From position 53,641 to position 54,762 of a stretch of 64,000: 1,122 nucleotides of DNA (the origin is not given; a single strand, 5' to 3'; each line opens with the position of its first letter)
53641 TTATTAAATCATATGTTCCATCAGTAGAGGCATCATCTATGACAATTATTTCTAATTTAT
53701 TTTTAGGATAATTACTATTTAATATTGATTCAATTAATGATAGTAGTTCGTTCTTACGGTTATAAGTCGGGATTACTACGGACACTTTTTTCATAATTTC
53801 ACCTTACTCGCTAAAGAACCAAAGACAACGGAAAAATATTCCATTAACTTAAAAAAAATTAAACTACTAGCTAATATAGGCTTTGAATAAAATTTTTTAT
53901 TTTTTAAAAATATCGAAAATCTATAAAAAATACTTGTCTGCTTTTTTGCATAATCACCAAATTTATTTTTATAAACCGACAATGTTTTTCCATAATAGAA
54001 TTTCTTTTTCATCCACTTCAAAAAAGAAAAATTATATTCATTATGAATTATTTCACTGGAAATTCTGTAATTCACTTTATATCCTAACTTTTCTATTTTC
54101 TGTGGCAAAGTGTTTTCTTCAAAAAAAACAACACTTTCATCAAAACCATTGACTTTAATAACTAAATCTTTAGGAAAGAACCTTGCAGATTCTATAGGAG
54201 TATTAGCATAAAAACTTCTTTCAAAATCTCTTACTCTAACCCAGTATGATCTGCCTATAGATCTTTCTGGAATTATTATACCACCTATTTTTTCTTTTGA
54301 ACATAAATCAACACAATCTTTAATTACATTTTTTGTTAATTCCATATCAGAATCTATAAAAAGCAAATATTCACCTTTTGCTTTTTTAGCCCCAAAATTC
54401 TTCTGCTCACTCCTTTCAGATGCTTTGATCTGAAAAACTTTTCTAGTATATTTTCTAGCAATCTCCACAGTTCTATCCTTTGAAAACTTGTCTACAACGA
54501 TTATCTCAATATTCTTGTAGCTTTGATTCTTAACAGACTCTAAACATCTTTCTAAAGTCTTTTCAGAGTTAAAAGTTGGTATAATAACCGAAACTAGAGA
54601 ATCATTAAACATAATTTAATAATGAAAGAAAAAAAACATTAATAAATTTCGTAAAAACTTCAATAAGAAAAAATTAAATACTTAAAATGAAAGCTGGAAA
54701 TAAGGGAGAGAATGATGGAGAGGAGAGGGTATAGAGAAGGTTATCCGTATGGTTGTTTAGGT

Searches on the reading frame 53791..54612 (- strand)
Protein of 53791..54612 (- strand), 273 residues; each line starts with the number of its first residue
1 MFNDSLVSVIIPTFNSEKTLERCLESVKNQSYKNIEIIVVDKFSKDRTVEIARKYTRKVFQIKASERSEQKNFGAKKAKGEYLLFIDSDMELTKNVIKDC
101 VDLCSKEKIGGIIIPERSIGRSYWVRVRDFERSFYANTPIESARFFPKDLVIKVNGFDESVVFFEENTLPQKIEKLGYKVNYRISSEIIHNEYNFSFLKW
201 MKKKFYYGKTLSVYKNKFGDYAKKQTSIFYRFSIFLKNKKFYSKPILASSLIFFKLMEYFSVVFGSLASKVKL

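Call 36: find_encoding_contigs(protein=window:53791-54612:-, flank=10000, max_places=1)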
Protein window:53791-54612:- (273 aa): 2 contigs read that carry it; 1 place shown.
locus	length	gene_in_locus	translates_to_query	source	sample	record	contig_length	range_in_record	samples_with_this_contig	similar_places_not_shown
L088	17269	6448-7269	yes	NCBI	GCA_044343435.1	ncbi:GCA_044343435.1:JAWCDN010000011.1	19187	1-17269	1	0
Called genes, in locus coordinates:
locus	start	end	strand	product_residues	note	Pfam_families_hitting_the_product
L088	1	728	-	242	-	PF04473:DUF553 (faint)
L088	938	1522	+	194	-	-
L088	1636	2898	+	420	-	PF01336:tRNA_anti-codon, PF00152:tRNA-synt_2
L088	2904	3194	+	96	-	PF02686:GatC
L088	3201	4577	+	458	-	PF01425:Amidase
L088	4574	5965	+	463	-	PF02934:GatB_N, PF02637:GatB_Yqey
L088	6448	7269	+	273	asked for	PF00535:Glycos_transf_2, PF10111:Glyco_tranf_2_2, PF13641:Glyco_tranf_2_3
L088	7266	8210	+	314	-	PF00535:Glycos_transf_2, PF10111:Glyco_tranf_2_2, PF13641:Glyco_tranf_2_3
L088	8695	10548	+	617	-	PF07953:Toxin_R_bind_N, PF13385:Laminin_G_3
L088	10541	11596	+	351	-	PF00535:Glycos_transf_2 (faint)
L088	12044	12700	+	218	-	PF08843:AbiEii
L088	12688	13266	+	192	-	-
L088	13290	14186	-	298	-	-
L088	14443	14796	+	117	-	-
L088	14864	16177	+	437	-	-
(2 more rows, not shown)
